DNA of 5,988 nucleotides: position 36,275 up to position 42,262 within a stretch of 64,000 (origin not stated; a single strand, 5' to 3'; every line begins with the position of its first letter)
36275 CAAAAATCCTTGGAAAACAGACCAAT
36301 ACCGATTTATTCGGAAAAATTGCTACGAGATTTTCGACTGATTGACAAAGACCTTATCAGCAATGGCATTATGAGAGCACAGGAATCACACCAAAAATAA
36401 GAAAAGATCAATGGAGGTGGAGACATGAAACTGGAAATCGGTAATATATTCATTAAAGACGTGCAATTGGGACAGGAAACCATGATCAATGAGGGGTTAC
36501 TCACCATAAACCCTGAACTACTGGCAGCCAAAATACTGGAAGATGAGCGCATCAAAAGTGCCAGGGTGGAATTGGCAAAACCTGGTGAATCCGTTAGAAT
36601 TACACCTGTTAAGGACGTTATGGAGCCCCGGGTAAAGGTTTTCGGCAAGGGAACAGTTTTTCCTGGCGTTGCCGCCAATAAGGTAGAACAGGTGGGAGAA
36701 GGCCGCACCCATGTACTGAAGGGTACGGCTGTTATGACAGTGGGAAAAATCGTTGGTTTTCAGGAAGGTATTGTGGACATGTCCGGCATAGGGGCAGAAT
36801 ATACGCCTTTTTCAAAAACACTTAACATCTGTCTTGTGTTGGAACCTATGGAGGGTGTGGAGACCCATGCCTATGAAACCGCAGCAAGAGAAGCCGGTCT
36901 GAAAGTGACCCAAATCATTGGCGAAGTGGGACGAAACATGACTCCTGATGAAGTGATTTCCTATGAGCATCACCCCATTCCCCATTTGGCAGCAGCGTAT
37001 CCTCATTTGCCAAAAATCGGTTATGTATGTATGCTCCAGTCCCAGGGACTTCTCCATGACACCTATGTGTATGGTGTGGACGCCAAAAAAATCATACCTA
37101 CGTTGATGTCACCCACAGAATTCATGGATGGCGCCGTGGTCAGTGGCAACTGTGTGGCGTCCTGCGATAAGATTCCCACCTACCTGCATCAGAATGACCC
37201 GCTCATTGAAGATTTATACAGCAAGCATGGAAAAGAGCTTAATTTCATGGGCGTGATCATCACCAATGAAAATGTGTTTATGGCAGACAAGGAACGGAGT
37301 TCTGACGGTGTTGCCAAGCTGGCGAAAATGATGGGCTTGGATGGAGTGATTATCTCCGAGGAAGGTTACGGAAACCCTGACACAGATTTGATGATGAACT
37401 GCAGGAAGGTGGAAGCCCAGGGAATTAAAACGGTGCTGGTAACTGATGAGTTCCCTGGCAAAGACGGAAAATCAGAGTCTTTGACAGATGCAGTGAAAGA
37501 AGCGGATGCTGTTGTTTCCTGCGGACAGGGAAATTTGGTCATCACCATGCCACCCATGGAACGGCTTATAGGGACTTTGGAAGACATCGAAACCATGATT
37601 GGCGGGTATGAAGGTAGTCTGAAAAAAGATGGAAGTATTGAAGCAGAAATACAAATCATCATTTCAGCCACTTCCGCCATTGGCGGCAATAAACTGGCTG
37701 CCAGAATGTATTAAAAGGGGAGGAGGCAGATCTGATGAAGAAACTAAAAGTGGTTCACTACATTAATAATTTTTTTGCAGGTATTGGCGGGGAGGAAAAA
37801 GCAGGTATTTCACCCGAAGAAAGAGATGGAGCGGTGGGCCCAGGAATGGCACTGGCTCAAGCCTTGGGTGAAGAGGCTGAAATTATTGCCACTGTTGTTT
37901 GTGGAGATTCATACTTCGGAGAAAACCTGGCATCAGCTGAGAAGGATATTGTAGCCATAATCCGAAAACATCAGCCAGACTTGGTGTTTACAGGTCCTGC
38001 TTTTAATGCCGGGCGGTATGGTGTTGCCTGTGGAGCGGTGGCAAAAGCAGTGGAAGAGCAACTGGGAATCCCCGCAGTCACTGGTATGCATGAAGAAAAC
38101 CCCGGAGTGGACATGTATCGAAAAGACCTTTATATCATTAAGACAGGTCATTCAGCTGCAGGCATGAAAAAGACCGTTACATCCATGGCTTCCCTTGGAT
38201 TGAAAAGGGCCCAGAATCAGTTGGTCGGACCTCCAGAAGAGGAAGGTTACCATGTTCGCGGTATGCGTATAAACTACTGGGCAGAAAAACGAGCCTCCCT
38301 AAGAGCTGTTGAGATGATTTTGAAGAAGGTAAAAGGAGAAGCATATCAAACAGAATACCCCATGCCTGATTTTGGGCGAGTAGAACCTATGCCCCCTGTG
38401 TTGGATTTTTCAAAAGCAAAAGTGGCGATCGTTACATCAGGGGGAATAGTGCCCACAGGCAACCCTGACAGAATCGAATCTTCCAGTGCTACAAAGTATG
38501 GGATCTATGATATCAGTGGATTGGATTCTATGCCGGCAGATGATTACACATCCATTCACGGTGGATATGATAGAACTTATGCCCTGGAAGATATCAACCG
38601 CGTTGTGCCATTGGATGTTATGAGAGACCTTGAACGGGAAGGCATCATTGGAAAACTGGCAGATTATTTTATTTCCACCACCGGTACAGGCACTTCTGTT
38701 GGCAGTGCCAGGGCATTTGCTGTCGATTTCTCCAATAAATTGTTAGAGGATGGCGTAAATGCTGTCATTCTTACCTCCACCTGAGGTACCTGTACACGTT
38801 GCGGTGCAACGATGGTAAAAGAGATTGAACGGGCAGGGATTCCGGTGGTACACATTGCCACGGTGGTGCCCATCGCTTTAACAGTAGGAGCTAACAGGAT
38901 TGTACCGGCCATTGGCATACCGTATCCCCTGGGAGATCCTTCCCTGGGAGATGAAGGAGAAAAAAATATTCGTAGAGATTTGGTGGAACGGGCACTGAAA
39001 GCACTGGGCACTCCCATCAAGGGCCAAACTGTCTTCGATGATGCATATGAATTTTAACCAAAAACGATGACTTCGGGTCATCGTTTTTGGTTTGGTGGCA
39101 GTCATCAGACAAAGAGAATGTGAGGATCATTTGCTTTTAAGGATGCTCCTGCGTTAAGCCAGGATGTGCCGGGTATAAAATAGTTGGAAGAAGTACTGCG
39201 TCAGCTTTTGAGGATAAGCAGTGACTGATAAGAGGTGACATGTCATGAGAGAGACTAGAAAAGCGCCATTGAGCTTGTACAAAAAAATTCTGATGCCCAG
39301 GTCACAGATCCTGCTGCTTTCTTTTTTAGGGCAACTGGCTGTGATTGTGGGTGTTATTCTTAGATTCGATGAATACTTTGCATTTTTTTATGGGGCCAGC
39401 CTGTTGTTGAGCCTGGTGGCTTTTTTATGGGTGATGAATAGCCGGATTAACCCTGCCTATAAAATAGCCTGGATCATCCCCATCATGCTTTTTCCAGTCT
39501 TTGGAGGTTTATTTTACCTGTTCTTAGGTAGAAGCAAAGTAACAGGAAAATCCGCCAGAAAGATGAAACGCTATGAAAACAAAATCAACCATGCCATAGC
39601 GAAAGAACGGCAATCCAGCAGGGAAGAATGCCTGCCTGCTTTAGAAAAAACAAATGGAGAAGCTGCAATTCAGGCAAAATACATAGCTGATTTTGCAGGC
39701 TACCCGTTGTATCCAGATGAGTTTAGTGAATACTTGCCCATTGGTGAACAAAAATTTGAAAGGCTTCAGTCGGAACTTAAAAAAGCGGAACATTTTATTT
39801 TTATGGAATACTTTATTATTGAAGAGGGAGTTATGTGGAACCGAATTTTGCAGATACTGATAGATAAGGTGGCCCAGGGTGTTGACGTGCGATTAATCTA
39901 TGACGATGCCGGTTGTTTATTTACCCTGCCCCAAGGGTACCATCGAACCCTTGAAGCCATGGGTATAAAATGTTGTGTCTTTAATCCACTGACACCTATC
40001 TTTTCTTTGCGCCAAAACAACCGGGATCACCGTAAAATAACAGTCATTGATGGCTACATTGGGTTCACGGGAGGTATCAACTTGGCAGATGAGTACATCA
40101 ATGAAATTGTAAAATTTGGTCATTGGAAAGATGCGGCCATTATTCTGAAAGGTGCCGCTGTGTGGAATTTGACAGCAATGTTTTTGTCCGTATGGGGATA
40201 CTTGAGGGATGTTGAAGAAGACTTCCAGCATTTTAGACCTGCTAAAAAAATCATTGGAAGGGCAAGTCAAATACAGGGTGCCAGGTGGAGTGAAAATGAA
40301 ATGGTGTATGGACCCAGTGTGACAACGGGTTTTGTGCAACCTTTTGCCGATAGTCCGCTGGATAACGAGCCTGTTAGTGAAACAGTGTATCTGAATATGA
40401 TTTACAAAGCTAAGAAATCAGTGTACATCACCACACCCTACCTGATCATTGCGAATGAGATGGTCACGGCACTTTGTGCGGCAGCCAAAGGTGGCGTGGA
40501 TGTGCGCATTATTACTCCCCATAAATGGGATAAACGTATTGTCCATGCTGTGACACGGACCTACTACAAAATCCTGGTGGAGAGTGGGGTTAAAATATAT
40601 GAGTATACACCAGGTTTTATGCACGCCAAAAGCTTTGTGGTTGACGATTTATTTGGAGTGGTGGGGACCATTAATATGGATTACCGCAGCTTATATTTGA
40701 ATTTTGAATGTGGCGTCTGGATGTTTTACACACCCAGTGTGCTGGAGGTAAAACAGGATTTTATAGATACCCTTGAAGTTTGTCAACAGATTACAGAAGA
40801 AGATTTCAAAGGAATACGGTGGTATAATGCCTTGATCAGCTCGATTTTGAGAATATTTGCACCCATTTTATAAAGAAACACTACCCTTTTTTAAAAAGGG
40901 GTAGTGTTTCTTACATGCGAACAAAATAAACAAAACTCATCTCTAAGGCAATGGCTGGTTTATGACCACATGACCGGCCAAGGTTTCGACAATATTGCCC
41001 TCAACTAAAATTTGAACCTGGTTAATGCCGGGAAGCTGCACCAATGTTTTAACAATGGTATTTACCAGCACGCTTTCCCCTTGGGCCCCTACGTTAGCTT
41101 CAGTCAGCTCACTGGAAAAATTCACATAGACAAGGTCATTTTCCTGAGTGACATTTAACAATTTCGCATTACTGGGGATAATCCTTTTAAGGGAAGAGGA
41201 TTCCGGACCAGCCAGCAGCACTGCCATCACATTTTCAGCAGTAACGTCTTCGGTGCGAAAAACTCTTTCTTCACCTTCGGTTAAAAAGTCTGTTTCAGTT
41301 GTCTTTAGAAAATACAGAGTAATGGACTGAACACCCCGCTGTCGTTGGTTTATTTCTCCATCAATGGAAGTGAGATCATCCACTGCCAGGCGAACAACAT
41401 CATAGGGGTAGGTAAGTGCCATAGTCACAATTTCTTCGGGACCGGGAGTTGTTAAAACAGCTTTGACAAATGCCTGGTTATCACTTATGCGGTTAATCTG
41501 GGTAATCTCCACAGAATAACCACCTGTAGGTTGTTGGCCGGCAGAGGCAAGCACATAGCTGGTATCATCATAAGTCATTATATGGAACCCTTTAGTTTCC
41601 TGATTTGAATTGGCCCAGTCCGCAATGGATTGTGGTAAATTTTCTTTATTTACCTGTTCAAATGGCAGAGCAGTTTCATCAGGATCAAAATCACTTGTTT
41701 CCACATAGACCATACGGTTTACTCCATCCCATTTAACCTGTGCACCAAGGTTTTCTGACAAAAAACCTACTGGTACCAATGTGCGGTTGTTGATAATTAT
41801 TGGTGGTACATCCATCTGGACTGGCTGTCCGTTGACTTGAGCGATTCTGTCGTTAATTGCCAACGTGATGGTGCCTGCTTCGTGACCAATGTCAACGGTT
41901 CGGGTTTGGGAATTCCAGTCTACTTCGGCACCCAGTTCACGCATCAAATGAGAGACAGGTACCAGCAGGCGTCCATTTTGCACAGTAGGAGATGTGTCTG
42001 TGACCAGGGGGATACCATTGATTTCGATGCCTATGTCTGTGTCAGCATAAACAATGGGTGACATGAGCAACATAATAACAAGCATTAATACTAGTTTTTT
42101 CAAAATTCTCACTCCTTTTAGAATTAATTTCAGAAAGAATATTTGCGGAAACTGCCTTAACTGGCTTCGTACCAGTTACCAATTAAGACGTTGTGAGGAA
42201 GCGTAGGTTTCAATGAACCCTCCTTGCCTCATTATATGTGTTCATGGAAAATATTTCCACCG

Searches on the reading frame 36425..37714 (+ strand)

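Call 57: search_protein_families(library=pfam, proteins=[window:36425-37714:+], max_evalue=0.00001)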
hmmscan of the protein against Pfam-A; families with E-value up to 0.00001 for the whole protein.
window:36425-37714:+ (429 aa): 1 family
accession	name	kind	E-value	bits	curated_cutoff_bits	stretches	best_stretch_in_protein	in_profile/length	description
PF09338.16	Gly_reductase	-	1.1e-192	640.7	22.2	1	1-426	1-425/426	Glycine/sarcosine/betaine reductase component B subunits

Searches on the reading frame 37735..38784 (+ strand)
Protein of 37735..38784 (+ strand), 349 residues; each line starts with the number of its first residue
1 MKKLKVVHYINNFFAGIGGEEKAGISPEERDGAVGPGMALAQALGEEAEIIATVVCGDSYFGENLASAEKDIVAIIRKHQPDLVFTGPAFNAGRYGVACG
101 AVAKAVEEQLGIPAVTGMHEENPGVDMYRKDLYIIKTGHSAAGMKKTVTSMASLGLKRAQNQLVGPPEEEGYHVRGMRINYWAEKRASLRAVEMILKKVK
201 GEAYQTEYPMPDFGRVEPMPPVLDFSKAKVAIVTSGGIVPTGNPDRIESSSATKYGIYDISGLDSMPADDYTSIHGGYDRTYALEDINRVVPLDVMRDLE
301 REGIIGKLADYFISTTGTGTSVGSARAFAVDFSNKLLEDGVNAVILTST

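Call 57: search_protein_families(library=pfam, proteins=[window:37735-38784:+], max_evalue=0.00001)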
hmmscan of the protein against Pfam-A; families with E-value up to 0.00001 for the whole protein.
window:37735-38784:+ (349 aa): 1 family
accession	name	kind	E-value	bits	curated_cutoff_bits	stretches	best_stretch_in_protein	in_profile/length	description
PF07355.17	GRDB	-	1.4e-160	534.7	22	1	3-349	1-347/347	Glycine/sarcosine/betaine reductase selenoprotein B (GRDB)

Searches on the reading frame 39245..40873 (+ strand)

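Call 58: search_protein_families(library=pfam, proteins=[window:39245-40873:+], max_evalue=0.00001)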
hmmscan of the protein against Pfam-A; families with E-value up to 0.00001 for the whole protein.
window:39245-40873:+ (542 aa): 3 families
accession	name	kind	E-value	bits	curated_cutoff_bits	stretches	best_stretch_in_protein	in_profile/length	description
PF13091.12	PLDc_2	-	4.5e-38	130.5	27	2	383-506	2-128/132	PLD-like domain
PF00614.28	PLDc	-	5.2e-15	55.1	21.9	2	258-284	2-28/28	Phospholipase D Active site motif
PF13396.11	PLDc_N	-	2.6e-11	43.7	23.3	1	55-96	2-42/42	Phospholipase_D-nuclease N-terminal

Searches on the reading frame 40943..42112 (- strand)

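Call 58: search_protein_families(library=pfam, proteins=[window:40943-42112:-], max_evalue=0.00001)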
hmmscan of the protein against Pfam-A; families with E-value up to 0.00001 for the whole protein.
window:40943-42112:- (389 aa): 3 families
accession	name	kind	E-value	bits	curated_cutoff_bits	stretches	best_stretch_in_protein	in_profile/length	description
PF07833.16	Cu_amine_oxidN1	-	5e-35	120.1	24.2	1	31-137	2-108/108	Copper amine oxidase N-terminal domain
PF10646.14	Germane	-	8.6e-22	78.4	23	1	265-373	1-114/117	Sporulation and spore germination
PF14343.11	PrcB_C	-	2.4e-17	63.3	24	1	186-242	2-55/56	PrcB C-terminal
